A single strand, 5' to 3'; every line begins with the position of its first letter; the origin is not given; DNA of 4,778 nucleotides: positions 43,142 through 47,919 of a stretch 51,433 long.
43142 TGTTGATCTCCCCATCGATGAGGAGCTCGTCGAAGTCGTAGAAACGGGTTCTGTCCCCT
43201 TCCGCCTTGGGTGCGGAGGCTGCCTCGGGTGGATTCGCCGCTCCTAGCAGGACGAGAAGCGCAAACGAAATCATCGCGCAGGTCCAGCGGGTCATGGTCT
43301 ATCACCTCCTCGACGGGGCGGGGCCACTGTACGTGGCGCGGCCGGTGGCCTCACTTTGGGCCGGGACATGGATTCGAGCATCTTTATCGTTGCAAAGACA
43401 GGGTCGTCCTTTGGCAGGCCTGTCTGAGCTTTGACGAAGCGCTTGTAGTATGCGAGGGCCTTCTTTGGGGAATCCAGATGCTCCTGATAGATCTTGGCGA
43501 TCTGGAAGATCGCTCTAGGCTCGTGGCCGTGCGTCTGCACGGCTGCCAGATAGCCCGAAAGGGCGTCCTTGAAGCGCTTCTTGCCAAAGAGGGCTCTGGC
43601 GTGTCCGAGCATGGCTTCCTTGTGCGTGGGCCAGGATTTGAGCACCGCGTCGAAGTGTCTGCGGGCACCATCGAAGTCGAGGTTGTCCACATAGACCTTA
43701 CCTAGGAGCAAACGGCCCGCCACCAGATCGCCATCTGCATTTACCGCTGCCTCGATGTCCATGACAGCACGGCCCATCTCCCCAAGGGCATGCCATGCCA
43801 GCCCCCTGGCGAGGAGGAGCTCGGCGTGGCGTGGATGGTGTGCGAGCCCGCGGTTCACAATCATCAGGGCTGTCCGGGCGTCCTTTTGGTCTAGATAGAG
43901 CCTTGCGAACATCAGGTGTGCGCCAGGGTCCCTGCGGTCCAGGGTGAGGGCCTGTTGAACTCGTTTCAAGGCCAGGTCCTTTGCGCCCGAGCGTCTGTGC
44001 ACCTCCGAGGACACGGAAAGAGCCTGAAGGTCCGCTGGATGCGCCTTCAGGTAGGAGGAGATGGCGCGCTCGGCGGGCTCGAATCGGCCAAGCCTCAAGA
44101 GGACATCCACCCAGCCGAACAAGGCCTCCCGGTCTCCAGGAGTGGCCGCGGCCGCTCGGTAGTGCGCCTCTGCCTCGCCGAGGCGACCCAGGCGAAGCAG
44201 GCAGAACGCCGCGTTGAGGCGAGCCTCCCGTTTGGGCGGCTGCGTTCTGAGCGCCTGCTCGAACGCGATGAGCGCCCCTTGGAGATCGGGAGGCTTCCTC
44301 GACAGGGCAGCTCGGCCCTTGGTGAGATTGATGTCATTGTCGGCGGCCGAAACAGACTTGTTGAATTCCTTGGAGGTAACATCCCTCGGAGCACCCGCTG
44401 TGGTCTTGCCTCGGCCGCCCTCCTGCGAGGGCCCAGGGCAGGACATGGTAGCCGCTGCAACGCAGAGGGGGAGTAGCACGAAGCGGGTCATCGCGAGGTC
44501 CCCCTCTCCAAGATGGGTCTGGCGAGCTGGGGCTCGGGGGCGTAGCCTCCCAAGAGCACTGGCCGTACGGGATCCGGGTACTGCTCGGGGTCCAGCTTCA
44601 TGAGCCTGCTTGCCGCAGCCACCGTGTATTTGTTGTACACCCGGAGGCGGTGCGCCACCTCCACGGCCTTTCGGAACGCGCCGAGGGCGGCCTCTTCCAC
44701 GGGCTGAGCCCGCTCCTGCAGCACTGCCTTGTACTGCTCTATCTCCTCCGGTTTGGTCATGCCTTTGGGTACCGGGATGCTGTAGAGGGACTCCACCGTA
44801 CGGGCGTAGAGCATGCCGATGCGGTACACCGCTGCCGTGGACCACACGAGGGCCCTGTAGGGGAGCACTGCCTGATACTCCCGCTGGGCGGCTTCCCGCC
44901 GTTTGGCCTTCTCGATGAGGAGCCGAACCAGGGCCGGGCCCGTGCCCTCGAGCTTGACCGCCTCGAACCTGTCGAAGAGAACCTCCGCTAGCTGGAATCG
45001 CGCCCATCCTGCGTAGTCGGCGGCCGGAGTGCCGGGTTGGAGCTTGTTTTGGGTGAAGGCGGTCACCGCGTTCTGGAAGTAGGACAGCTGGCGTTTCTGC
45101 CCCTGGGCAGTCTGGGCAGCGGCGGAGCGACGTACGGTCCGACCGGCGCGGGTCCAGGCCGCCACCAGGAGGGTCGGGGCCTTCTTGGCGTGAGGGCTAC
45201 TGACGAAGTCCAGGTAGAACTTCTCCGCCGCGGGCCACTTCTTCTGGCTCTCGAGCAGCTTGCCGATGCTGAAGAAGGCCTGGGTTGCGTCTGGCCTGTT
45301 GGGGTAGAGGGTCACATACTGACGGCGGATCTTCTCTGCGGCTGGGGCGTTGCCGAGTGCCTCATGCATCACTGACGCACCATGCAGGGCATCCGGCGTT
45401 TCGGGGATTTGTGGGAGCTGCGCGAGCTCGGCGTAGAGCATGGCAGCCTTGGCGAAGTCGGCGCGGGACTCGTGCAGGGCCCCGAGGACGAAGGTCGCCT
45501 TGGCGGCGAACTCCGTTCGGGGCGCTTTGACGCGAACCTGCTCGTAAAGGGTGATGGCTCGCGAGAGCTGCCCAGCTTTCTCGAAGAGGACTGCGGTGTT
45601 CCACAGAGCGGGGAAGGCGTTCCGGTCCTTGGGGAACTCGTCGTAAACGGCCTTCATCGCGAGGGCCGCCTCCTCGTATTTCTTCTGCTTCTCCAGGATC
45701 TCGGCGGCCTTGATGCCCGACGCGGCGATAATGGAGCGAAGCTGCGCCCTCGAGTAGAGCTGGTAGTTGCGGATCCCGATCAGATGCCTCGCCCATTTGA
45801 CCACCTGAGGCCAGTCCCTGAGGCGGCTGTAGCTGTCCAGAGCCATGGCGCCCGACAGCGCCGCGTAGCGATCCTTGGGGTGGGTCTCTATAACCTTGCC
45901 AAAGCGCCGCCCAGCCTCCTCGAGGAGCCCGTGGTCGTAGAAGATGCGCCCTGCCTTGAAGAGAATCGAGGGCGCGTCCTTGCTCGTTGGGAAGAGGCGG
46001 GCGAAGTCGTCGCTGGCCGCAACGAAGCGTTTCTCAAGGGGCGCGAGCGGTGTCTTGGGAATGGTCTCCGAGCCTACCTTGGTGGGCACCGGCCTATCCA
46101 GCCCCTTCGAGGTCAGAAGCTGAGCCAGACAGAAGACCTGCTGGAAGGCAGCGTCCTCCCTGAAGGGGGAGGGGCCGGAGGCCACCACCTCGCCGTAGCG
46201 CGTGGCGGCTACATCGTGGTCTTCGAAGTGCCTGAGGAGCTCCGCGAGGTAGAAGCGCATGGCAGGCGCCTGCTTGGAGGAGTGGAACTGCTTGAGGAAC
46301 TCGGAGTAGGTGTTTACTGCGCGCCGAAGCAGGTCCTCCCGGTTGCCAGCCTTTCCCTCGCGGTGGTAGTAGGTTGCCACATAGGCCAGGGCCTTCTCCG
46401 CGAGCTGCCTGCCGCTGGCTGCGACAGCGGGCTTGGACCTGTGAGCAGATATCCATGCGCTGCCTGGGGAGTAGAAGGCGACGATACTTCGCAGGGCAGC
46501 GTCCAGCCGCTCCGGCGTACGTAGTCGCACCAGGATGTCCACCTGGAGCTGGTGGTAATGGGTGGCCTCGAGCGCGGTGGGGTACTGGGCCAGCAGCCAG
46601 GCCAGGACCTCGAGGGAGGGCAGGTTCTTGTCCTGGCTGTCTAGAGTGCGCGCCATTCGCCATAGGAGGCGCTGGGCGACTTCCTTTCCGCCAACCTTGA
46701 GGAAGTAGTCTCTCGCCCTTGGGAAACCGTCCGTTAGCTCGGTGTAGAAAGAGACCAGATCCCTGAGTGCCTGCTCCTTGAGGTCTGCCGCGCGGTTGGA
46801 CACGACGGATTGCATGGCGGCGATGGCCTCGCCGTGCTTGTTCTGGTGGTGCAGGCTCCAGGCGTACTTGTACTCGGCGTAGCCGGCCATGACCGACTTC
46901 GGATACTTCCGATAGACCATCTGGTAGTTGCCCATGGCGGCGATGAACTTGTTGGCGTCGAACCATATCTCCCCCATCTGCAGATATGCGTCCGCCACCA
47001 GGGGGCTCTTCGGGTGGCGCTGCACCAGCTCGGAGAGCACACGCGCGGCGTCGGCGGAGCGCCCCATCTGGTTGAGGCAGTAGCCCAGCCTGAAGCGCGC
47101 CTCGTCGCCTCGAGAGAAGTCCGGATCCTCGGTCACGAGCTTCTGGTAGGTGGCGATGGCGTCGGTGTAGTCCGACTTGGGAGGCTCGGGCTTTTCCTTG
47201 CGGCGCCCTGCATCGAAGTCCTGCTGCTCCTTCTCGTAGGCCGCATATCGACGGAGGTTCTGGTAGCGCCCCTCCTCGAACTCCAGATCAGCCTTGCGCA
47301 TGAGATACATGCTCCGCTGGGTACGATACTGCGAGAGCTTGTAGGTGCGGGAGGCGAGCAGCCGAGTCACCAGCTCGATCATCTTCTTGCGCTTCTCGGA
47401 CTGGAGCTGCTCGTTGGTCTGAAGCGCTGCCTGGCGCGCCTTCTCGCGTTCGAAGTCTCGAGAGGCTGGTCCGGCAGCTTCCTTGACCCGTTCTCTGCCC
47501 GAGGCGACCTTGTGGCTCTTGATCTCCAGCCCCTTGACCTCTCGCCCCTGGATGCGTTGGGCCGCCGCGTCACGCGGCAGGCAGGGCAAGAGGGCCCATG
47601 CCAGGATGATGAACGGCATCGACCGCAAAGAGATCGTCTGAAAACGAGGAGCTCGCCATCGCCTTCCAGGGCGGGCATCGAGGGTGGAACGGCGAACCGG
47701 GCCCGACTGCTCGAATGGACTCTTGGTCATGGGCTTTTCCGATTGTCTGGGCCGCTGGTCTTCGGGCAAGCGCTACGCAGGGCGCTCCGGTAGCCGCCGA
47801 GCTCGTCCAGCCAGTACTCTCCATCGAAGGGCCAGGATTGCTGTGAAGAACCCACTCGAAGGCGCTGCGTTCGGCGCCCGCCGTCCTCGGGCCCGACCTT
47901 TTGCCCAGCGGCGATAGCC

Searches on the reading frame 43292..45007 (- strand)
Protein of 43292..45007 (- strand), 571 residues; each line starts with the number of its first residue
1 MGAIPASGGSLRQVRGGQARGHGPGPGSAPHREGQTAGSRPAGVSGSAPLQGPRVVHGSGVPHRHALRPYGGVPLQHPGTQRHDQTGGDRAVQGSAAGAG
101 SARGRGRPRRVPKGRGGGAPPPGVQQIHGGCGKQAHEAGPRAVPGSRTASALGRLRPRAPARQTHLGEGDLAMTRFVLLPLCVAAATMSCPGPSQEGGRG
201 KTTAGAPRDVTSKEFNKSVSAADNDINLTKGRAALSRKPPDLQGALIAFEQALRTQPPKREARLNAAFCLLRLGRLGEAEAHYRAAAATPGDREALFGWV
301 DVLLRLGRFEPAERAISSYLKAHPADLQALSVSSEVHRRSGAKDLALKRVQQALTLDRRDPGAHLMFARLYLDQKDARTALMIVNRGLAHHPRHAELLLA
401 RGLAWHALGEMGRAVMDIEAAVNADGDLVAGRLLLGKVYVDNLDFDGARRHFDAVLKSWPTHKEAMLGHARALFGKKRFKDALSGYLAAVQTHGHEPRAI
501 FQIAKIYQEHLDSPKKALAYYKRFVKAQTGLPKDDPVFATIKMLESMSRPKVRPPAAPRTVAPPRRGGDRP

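Call 51: search_protein_families(library=pfam, proteins=[window:43292-45007:-], max_evalue=0.0001)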
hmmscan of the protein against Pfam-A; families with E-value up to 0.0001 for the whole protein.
window:43292-45007:- (571 aa): 12 families
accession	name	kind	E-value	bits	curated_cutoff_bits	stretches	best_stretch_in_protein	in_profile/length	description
PF13432.12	TPR_16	-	2.9e-27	95.2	32.7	2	433-490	1-58/65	Tetratricopeptide repeat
PF14559.12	TPR_19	-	9.8e-22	77.5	25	0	274-328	5-60/68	Tetratricopeptide repeat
PF13428.12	TPR_14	-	8.6e-19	66.6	23.5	0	261-300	2-42/44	Tetratricopeptide repeat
PF13371.12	TPR_9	-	5.2e-11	42.8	35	1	370-425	4-59/73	Tetratricopeptide repeat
PF12895.13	ANAPC3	-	8.5e-09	36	27.2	0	312-384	8-79/82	Anaphase-promoting complex, cyclosome, subunit 3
PF23914.1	TPR_CcmH_CycH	-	2.1e-08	34.6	42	0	280-356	71-150/158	Cytochrome c-type biogenesis protein H TPR domain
PF13174.12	TPR_6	-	6.8e-08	33.1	26.3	0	499-526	2-28/33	Tetratricopeptide repeat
PF13181.12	TPR_8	-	2.7e-07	30.6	25.7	0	498-527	2-30/34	Tetratricopeptide repeat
PF07719.23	TPR_2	-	8.3e-07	29.1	27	0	262-287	3-28/34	Tetratricopeptide repeat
PF13424.12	TPR_12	-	2.1e-06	28.3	30.1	0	314-358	32-76/77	Tetratricopeptide repeat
PF25064.1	ARM_TT21_5th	-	2.5e-06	28.2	27.8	0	301-362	9-73/117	TT21 fifth ARM repeats domain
PF13431.12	TPR_17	-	3.1e-06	27.5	24.4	0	351-381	3-33/34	Tetratricopeptide repeat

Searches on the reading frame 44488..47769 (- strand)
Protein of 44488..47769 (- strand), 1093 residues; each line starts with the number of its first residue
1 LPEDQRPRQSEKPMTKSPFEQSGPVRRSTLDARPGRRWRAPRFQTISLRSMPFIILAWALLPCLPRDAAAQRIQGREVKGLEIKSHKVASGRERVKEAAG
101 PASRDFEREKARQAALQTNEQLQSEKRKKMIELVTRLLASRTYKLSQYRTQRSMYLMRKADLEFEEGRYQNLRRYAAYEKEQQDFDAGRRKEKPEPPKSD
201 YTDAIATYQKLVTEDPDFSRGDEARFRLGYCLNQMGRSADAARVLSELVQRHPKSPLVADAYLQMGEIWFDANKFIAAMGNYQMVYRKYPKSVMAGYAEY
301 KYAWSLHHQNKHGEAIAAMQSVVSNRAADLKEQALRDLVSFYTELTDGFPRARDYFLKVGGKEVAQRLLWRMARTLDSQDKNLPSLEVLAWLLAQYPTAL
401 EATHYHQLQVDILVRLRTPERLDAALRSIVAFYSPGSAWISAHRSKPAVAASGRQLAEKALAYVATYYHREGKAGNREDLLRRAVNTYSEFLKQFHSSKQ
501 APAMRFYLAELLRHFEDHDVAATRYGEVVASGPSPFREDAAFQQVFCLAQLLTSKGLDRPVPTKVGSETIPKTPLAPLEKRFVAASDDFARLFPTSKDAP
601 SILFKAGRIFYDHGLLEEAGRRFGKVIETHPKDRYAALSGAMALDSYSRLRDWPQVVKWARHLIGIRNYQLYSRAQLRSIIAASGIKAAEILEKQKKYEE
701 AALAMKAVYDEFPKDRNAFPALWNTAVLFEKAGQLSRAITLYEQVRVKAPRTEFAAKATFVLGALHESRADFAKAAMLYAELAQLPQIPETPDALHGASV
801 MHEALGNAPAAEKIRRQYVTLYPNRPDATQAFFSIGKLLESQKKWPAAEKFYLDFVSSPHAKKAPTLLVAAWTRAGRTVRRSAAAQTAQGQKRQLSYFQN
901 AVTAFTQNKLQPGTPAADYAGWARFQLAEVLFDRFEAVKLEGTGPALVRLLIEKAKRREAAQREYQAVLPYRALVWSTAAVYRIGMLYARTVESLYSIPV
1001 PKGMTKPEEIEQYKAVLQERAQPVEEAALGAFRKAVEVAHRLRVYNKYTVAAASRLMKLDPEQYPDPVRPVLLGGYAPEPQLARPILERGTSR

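Call 77: search_protein_families(library=pfam, proteins=[window:44488-47769:-], max_evalue=0.00001)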
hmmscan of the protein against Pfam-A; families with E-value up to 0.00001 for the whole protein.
window:44488-47769:- (1093 aa): 8 families
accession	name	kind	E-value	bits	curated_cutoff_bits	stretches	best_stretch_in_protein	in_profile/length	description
PF13174.12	TPR_6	-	5.1e-27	93.1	26.3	0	223-255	1-33/33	Tetratricopeptide repeat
PF13432.12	TPR_16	-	2.2e-19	70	32.7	0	199-256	11-65/65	Tetratricopeptide repeat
PF14559.12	TPR_19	-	9.5e-13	48.7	25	1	200-261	6-64/68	Tetratricopeptide repeat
PF13428.12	TPR_14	-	6.2e-09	36.1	23.5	0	223-264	2-43/44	Tetratricopeptide repeat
PF13424.12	TPR_12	-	8.9e-07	29.4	30.1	0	688-745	9-71/77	Tetratricopeptide repeat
PF24575.1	TPR_Slam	-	3.1e-06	28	35.2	0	706-752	35-80/104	Surface lipoprotein assembly modifier, N-terminal TPR repeats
PF07719.23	TPR_2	-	3.8e-06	27.1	27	0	689-715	8-34/34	Tetratricopeptide repeat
PF13176.12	TPR_7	-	7.8e-06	26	27.9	0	726-745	6-27/36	Tetratricopeptide repeat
